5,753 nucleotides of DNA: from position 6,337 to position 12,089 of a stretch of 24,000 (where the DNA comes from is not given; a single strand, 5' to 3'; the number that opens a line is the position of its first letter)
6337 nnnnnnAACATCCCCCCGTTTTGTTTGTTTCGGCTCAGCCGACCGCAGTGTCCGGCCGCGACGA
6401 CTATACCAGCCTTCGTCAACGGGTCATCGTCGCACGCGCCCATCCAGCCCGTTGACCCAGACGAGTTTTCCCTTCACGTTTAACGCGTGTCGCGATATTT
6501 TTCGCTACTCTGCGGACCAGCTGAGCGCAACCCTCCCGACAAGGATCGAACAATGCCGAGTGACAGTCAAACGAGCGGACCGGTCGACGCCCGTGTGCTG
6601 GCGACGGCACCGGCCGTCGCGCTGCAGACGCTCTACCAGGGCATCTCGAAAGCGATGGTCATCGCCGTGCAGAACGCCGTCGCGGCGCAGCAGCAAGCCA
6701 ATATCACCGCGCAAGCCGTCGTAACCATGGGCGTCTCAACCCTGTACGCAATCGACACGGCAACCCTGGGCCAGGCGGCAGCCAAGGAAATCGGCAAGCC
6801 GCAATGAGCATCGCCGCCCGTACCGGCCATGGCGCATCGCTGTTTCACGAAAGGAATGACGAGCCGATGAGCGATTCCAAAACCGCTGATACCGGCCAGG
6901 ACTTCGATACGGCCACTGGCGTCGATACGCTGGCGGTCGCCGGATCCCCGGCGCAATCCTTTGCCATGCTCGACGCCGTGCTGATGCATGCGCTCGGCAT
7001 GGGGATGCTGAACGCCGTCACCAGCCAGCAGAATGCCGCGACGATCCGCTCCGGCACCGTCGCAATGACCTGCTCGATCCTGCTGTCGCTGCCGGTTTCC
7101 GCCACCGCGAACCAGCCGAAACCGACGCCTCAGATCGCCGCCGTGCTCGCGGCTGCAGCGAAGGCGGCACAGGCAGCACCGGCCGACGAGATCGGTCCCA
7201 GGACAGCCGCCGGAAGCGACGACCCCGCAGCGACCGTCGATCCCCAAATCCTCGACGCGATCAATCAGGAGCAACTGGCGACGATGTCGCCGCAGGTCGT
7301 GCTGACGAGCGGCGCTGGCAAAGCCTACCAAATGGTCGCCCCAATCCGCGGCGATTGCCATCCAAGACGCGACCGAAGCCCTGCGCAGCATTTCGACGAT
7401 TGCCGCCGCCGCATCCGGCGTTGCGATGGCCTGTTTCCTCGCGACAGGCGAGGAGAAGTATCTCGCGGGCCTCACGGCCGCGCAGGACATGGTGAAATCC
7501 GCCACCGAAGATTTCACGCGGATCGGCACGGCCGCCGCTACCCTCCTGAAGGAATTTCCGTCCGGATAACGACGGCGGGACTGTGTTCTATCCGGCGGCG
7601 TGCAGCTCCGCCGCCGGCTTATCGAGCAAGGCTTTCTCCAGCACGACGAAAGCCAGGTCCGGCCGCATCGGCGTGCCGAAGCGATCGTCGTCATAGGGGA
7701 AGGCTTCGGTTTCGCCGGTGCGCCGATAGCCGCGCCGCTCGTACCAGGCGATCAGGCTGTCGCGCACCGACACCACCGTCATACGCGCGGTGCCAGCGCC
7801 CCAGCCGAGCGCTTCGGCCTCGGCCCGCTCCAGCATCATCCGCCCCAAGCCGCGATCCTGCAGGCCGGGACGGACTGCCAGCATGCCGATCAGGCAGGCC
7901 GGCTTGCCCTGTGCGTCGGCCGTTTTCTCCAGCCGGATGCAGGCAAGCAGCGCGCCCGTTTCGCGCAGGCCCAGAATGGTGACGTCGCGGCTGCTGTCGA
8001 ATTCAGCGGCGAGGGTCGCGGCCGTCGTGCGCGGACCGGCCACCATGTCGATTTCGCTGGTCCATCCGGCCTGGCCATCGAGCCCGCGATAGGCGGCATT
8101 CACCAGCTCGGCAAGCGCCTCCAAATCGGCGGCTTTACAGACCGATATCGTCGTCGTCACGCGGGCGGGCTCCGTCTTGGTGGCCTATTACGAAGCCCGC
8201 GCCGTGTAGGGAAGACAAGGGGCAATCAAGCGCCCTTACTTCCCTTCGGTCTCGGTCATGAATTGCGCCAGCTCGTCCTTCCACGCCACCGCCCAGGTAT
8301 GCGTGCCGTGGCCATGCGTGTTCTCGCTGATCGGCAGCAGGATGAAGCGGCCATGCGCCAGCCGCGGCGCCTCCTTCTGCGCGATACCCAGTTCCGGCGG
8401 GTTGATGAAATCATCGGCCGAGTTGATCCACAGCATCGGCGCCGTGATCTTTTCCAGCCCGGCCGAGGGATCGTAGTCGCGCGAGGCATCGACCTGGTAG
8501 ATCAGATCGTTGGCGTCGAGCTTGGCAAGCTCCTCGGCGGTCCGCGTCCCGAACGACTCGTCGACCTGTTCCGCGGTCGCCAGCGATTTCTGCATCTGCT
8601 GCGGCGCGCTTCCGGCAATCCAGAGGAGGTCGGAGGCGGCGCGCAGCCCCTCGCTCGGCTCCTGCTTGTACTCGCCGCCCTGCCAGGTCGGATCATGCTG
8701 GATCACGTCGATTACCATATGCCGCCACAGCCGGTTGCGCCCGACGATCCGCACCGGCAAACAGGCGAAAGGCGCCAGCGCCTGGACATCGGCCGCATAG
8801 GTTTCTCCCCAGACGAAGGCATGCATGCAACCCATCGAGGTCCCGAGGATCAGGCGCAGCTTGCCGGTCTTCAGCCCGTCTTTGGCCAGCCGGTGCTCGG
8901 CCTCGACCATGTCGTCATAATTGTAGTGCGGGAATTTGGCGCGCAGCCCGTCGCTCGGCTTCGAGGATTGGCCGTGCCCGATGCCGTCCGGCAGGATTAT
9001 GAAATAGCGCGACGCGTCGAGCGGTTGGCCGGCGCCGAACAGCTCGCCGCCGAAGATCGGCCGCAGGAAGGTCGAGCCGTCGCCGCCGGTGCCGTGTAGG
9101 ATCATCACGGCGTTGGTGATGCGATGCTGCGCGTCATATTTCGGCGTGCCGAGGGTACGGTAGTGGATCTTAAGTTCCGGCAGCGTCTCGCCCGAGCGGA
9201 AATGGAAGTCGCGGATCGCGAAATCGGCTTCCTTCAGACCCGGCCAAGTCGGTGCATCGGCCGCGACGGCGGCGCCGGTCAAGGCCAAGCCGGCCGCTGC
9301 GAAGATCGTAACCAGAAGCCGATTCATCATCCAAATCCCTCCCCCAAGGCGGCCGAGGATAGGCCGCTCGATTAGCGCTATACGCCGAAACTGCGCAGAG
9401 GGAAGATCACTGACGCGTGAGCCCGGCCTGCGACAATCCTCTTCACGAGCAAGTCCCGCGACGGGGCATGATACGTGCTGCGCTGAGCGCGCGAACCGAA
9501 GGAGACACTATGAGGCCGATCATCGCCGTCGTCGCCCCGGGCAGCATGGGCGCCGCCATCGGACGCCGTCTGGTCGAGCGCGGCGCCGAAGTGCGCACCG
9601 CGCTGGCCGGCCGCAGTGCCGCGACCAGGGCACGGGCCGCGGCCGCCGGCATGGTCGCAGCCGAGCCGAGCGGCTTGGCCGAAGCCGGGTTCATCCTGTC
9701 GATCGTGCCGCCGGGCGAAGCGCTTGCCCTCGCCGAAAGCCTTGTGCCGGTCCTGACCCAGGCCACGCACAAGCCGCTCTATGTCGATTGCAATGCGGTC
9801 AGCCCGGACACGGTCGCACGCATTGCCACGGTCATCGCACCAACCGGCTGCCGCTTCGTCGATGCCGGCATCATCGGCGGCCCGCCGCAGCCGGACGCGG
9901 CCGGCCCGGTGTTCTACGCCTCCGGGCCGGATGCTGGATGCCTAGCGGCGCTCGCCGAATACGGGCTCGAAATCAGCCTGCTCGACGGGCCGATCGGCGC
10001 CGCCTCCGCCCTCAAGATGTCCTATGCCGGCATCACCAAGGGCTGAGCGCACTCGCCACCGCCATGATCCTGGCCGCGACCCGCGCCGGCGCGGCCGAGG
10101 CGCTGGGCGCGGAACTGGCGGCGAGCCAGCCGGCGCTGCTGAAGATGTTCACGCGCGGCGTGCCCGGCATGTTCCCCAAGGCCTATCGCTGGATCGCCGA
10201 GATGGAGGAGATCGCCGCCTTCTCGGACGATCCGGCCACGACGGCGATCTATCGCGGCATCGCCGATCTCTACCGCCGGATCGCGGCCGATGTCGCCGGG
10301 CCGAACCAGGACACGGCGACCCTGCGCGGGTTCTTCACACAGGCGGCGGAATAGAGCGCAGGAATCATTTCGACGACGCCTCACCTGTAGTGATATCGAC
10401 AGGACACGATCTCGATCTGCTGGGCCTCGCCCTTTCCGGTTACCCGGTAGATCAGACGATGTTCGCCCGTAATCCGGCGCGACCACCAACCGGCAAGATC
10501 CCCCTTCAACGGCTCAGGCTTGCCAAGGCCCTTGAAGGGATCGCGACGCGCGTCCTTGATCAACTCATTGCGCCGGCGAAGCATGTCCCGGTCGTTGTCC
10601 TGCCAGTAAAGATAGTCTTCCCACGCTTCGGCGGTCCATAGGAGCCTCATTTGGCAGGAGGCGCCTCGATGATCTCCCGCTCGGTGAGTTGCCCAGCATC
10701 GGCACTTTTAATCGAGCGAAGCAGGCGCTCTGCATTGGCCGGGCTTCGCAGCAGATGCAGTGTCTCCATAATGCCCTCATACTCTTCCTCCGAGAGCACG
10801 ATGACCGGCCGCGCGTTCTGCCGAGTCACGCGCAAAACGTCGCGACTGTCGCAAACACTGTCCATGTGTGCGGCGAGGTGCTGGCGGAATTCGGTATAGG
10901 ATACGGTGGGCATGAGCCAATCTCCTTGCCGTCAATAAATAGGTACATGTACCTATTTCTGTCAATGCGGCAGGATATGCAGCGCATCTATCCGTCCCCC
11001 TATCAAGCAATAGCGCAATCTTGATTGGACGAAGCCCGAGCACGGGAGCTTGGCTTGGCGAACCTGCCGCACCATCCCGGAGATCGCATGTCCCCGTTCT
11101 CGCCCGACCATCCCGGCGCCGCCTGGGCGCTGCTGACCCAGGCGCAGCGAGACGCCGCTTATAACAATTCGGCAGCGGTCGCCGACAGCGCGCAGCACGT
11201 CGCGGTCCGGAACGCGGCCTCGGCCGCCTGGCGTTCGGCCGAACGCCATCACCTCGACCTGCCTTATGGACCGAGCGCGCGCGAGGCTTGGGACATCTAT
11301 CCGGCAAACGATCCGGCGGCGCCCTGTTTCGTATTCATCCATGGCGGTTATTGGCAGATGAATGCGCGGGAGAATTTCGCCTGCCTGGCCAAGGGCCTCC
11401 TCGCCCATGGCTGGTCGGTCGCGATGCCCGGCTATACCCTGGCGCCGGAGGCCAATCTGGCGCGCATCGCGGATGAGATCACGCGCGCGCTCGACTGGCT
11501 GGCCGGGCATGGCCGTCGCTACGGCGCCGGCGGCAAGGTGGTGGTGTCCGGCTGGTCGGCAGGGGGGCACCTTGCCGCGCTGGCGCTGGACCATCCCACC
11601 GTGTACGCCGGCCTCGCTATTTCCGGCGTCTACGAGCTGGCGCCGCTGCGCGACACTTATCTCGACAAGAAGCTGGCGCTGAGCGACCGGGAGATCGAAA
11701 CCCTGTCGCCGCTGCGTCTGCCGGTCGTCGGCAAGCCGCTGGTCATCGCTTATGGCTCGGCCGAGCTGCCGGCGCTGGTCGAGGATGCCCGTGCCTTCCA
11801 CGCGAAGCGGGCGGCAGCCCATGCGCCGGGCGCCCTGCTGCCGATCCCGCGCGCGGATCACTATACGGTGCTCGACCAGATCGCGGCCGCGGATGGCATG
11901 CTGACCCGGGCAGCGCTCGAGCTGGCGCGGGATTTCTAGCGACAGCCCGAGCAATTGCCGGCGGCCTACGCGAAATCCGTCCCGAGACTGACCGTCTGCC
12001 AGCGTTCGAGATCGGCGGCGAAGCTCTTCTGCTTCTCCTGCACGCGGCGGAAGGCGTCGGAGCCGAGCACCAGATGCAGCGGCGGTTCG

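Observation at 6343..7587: Minimal R-body (reb) locus: a canonical RebB-like subunit followed by a fused double-RebB-domain gene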

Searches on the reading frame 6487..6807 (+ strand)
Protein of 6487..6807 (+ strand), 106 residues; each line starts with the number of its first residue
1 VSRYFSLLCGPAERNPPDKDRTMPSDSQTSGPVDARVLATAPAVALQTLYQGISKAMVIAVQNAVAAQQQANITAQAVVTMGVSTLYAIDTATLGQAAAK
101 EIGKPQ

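Call 72: find_encoding_contigs(protein=window:6487-6807:+, flank=3000, max_places=6)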
Protein window:6487-6807:+ (106 aa): no gene with exactly this product is on record in the collection.

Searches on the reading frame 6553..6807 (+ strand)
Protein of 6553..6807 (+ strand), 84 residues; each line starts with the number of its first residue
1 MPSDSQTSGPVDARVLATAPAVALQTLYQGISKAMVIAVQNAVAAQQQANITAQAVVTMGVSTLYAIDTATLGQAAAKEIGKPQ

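Call 8: search_protein_families(library=pfam, max_evalue=10, proteins=[window:6553-6804:+])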
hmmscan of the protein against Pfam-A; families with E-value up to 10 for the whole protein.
seq(84 aa): 2 families
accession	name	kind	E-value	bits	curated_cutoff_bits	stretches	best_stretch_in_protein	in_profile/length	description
PF11747.13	RebB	-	3.2e-18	66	24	1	12-70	9-67/68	Killing trait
PF07880.17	T4_gp9_10_N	-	0.038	14.5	25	1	41-77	56-92/175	Bacteriophage T4 gp9/10-like protein, N-terminal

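Call 9: search_protein_families(library=ncbifam, max_evalue=10, proteins=[window:6553-6804:+])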
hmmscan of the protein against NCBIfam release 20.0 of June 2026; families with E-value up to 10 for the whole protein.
seq(84 aa): 1 family
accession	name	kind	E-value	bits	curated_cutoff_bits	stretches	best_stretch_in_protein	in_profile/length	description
NF008346.0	PRK11128.1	equivalog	0.21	10.7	259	1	21-67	326-372/383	3-phenylpropionate MFS transporter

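Call 25: search_solved_structures(query=window:6553-6804:+, max_evalue=1)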
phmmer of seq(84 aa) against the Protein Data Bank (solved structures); distinct sequences matched with E-value up to 1: 4.
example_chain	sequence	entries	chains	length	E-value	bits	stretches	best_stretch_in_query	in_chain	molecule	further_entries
1wcw_A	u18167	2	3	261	0.36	14.7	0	9-74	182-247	Uroporphyrinogen III synthase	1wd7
9ngy_AP1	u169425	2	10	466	0.42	14.4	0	13-68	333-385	IcmX (IcmY)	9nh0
3d8n_A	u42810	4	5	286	0.48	14.3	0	9-74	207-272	Uroporphyrinogen-III synthase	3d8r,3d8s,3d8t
1wcx_A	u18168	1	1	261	0.65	13.9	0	9-74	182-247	Uroporphyrinogen III Synthase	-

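Call 69: find_encoding_contigs(protein=window:6553-6807:+, flank=3000, max_places=6)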
Protein window:6553-6807:+ (84 aa): no gene with exactly this product is on record in the collection.

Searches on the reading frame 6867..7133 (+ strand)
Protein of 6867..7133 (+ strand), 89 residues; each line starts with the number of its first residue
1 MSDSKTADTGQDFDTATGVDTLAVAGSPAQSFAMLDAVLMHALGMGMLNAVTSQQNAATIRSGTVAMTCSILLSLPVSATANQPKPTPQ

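Call 8: search_protein_families(library=pfam, max_evalue=10, proteins=[window:6867-7133:+])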
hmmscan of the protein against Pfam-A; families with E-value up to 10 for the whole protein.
seq(89 aa): 1 family
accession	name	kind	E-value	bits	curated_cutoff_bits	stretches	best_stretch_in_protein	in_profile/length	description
PF11747.13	RebB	-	1.9e-14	54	24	1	14-77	3-66/68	Killing trait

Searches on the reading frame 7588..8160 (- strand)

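Call 43: search_protein_families(library=pfam, max_evalue=0.001, proteins=[window:7588-8160:-])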
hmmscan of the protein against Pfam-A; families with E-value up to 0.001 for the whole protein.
window:7588-8160:- (190 aa): 3 families
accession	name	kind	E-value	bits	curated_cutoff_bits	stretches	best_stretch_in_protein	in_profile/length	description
PF00583.31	Acetyltransf_1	-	1.6e-10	41.7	20.7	1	54-145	25-116/116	Acetyltransferase (GNAT) family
PF13673.13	Acetyltransf_10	-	1.7e-08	34.9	23.6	1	48-152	20-114/128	Acetyltransferase (GNAT) domain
PF13508.13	Acetyltransf_7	-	2.4e-08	34.6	27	1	65-146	8-83/84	Acetyltransferase (GNAT) domain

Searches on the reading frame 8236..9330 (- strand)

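Call 43: search_protein_families(library=pfam, max_evalue=0.001, proteins=[window:8236-9330:-])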
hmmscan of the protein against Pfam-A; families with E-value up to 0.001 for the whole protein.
window:8236-9330:- (364 aa): 3 families
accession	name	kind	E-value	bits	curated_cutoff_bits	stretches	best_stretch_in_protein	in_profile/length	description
PF00561.26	Abhydrolase_1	-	1.2e-11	45.2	25.8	1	74-313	2-216/245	alpha/beta hydrolase fold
PF12697.13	Abhydrolase_6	-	7.8e-08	33.7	26.3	1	77-341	3-201/217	Alpha/beta hydrolase family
PF12146.15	Hydrolase_4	-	1.7e-06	27.9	27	1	103-191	26-110/239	Serine aminopeptidase, S33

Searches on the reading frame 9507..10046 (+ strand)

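Call 43: search_protein_families(library=pfam, max_evalue=0.001, proteins=[window:9507-10046:+])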
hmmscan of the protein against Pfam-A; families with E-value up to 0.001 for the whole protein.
window:9507-10046:+ (179 aa): 2 families
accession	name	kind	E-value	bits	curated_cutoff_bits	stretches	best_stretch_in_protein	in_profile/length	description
PF03446.21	NAD_binding_2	-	4.4e-11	43.5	21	1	6-142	2-139/161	NAD binding domain of 6-phosphogluconate dehydrogenase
PF03807.23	F420_oxidored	-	9.8e-05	23.3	21.6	1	6-96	2-92/94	NADP oxidoreductase coenzyme F420-dependent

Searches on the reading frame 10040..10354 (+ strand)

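Call 43: search_protein_families(library=pfam, max_evalue=0.001, proteins=[window:10040-10354:+])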
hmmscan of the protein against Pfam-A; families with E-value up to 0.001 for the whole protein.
window:10040-10354:+ (104 aa): 1 family
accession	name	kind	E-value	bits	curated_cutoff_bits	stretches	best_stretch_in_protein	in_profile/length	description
PF09130.16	DUF1932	-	2.9e-19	69.2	25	1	13-81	1-70/70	Domain of unknown function (DUF1932)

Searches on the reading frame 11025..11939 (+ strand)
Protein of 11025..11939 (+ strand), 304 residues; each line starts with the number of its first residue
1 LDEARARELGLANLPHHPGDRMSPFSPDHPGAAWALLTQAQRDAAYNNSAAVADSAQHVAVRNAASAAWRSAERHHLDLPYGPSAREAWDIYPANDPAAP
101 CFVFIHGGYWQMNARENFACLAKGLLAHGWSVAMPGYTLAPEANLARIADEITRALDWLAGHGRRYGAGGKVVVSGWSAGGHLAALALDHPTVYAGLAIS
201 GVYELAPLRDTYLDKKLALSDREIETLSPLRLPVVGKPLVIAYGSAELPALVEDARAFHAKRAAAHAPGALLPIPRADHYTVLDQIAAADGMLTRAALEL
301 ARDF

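Call 61: search_protein_families(library=pfam, max_evalue=0.001, proteins=[window:11025-11939:+])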
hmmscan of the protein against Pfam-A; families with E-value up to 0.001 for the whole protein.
window:11025-11939:+ (304 aa): 4 families
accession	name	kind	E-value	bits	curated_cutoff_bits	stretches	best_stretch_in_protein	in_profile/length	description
PF20434.5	BD-FAE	-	1.8e-15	57.5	26.8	1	91-187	3-106/215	BD-FAE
PF07859.19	Abhydrolase_3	-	8.5e-12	45.7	25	1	102-207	1-108/210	alpha/beta hydrolase fold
PF12697.13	Abhydrolase_6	-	5.8e-06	27.6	26.3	1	102-274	1-165/217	Alpha/beta hydrolase family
PF00326.27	Peptidase_S9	-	0.00012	22.1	22.6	1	149-204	45-100/213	Prolyl oligopeptidase family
